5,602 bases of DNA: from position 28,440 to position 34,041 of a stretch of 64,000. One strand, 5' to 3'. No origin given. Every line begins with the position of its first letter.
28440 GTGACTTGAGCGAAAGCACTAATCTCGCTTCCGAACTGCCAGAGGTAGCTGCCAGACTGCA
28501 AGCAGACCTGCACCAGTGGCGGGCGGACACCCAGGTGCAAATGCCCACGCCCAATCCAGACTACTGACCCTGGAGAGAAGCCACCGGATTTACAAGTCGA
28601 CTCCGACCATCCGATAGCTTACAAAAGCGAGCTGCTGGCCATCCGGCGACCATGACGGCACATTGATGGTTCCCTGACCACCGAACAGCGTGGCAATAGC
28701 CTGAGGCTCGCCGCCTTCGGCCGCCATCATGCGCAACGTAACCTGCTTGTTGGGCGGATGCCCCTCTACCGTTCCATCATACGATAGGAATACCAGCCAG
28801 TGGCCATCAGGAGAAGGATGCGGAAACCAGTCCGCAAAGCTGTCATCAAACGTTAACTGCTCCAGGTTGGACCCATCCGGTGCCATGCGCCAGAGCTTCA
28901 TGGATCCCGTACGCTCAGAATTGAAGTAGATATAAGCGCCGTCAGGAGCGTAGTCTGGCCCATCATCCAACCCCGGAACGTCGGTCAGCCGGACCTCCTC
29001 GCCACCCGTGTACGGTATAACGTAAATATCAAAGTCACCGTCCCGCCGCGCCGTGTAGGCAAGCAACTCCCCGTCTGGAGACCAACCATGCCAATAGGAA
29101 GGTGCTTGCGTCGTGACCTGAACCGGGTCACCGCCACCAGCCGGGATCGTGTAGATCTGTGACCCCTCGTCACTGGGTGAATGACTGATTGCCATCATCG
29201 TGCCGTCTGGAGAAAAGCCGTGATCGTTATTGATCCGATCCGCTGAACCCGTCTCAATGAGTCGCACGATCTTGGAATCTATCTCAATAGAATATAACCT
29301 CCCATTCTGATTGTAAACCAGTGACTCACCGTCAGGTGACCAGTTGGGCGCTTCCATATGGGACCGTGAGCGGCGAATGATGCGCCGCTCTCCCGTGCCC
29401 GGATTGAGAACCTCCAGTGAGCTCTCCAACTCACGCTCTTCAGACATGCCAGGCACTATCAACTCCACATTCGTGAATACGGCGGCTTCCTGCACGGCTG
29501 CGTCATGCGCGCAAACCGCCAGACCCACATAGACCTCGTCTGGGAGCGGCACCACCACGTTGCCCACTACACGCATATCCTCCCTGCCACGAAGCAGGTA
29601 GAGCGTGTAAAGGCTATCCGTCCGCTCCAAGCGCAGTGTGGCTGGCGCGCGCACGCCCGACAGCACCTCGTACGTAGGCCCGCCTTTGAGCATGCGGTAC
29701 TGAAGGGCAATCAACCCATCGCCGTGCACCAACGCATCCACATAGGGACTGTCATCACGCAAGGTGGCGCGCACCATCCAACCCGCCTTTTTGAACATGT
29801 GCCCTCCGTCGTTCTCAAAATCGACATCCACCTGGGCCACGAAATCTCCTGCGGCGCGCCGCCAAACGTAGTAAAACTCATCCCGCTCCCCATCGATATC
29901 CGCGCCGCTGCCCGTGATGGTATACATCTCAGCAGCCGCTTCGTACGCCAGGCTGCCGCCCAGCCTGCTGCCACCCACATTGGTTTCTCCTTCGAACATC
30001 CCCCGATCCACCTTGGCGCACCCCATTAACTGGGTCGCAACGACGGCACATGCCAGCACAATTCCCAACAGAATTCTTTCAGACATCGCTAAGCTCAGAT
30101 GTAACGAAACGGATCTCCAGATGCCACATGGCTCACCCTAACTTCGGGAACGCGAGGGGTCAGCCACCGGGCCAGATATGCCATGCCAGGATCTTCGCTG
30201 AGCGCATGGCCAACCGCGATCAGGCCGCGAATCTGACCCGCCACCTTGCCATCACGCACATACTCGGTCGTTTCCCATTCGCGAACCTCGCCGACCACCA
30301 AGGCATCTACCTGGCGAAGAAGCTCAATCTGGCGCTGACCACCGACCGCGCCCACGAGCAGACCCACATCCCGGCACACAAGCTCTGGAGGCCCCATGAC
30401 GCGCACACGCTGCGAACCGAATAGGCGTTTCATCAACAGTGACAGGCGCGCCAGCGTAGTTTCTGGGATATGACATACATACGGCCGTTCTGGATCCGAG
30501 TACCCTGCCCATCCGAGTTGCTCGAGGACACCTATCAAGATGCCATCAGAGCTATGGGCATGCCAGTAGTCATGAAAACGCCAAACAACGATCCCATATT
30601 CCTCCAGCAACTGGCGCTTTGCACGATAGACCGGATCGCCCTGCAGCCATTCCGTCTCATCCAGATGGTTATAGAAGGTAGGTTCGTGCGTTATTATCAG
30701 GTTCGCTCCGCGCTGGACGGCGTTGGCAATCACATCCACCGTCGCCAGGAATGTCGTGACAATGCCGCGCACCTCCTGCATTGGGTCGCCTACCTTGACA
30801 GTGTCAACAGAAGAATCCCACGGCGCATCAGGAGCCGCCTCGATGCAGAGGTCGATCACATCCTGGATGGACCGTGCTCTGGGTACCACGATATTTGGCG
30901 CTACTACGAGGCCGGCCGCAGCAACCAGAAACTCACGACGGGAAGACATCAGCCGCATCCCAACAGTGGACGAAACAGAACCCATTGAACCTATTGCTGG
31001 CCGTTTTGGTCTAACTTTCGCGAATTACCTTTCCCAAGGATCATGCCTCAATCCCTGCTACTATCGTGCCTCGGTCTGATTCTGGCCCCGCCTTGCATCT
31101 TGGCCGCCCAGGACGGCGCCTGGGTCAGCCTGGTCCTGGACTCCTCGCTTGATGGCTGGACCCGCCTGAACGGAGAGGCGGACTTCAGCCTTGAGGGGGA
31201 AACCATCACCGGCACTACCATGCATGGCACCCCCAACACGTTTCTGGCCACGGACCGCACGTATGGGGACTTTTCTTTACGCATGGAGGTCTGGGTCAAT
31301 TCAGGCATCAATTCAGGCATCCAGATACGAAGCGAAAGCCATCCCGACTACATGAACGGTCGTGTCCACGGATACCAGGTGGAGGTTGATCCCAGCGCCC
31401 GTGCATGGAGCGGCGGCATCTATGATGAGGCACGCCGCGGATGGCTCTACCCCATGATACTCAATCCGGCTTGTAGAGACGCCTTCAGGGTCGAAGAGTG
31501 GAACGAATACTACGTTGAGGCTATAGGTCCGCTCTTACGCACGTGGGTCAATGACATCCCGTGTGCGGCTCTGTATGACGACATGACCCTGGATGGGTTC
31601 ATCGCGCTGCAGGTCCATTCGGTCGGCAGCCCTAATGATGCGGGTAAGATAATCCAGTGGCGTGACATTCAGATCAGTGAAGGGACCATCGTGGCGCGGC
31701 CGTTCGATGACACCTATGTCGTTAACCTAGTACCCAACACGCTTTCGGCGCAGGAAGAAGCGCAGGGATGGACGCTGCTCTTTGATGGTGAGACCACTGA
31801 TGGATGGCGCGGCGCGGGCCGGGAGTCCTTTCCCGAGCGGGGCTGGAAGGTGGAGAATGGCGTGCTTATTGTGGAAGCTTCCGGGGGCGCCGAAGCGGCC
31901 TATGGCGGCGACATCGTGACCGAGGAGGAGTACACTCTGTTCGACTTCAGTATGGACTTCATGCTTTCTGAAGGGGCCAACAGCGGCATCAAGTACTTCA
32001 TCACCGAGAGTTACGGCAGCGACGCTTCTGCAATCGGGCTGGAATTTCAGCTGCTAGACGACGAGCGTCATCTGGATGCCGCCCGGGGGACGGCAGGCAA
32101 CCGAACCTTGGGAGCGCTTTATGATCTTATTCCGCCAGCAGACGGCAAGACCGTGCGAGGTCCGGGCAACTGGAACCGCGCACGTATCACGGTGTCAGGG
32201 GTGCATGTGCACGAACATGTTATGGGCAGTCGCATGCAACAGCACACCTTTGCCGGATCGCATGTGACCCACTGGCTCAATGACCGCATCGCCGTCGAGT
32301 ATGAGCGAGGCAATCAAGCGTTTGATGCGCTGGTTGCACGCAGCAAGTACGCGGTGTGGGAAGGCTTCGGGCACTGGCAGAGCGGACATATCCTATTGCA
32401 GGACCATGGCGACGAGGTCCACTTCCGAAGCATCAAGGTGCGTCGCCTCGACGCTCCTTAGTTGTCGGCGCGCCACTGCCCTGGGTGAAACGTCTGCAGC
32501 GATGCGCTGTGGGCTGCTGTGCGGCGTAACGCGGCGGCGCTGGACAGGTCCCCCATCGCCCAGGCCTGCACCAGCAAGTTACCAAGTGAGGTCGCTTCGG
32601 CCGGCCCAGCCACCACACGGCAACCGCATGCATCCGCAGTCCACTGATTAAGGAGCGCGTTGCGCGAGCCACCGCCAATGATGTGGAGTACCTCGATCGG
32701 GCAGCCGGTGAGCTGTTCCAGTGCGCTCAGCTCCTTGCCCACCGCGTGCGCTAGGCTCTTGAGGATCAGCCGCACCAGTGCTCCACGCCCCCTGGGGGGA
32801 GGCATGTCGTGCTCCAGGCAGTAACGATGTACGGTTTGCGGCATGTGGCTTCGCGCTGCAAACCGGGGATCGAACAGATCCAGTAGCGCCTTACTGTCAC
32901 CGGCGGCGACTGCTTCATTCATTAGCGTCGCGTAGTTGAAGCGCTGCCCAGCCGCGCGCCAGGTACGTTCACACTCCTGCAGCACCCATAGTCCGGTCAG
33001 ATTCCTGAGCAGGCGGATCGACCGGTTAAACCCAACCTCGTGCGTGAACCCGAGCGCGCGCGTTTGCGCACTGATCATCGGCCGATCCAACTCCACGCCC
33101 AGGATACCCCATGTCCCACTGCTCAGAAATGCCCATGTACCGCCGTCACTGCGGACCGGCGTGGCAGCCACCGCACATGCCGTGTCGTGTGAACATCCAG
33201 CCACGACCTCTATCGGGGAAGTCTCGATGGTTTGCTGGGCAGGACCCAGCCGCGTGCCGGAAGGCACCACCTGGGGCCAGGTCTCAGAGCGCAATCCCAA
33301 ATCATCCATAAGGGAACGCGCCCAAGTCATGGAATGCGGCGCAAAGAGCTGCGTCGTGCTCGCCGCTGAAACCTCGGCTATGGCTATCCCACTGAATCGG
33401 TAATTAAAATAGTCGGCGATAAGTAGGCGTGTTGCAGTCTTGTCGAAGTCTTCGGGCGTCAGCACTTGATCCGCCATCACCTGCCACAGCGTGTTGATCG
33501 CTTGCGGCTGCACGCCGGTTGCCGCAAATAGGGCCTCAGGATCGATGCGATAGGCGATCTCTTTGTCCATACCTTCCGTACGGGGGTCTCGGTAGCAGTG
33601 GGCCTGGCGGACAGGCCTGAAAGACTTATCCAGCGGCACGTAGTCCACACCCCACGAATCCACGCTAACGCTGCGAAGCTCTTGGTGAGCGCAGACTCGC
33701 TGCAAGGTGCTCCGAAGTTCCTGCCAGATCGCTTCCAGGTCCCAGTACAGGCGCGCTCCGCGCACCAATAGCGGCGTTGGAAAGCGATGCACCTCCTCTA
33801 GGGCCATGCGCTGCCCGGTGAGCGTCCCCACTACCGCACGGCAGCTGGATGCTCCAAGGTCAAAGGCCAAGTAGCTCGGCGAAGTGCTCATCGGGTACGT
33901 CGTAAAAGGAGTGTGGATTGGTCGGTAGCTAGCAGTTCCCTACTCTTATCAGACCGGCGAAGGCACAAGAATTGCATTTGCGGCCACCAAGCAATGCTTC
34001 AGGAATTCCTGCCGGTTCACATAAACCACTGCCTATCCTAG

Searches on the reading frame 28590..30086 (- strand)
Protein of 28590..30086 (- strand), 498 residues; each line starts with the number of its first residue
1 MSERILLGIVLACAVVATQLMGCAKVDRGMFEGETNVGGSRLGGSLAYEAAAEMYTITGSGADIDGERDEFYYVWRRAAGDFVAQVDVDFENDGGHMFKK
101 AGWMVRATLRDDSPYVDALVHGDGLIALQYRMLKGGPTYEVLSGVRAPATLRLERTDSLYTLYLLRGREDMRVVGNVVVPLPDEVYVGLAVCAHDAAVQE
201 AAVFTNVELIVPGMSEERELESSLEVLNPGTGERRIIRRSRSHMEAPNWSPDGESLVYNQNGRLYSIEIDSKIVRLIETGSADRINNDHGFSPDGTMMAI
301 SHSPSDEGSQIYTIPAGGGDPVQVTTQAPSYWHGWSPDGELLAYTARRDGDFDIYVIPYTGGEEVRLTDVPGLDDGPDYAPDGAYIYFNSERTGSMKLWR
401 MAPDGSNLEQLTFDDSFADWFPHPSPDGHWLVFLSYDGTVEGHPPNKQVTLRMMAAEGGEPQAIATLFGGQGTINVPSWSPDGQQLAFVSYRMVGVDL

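Call 23: search_protein_families(library=pfam, proteins=[window:28590-30086:-], max_evalue=0.001)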
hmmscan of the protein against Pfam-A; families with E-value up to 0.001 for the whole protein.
window:28590-30086:- (498 aa): 4 families
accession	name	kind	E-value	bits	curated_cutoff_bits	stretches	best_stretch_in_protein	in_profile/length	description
PF07676.18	PD40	-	1.9e-33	114.1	20.9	3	325-356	6-38/38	WD40-like Beta Propeller Repeat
PF00930.27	DPPIV_N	-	5.1e-10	39.1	22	0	241-286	42-88/354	Dipeptidyl peptidase IV (DPP IV) N-terminal region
PF25174.1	Beta-prop_THOC3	-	5.7e-05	22.7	305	0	325-452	86-207/272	THOC3 beta-propeller domain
PF00400.38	WD40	-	0.00071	20.5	27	0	425-440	20-35/39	WD domain, G-beta repeat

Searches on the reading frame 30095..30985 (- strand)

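Call 23: search_protein_families(library=pfam, proteins=[window:30095-30985:-], max_evalue=0.001)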
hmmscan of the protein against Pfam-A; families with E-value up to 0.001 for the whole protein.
window:30095-30985:- (296 aa): 1 family
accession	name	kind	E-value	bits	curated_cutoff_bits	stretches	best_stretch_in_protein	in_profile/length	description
PF01784.24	DUF34_NIF3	-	7.5e-16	59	23.4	1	63-287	27-248/256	Duf34/NIF3 (NGG1p interacting factor 3)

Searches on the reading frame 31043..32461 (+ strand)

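Call 23: search_protein_families(library=pfam, proteins=[window:31043-32461:+], max_evalue=0.001)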
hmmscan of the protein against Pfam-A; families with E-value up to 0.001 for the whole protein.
window:31043-32461:+ (472 aa): 1 family
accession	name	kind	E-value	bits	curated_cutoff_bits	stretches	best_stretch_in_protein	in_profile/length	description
PF06439.18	3keto-disac_hyd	-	2.2e-73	246.7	26.8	2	242-467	1-187/187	3-keto-disaccharide hydrolase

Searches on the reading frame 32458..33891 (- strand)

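Call 23: search_protein_families(library=pfam, proteins=[window:32458-33891:-], max_evalue=0.001)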
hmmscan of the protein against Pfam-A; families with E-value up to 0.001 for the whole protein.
window:32458-33891:- (477 aa): 2 families
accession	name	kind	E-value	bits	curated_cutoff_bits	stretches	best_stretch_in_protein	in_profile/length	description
PF02782.22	FGGY_C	-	8.2e-31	107.8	27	1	255-446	2-198/198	FGGY family of carbohydrate kinases, C-terminal domain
PF00370.27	FGGY_N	-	1e-24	87.9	28.8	1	7-241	2-243/245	FGGY family of carbohydrate kinases, N-terminal domain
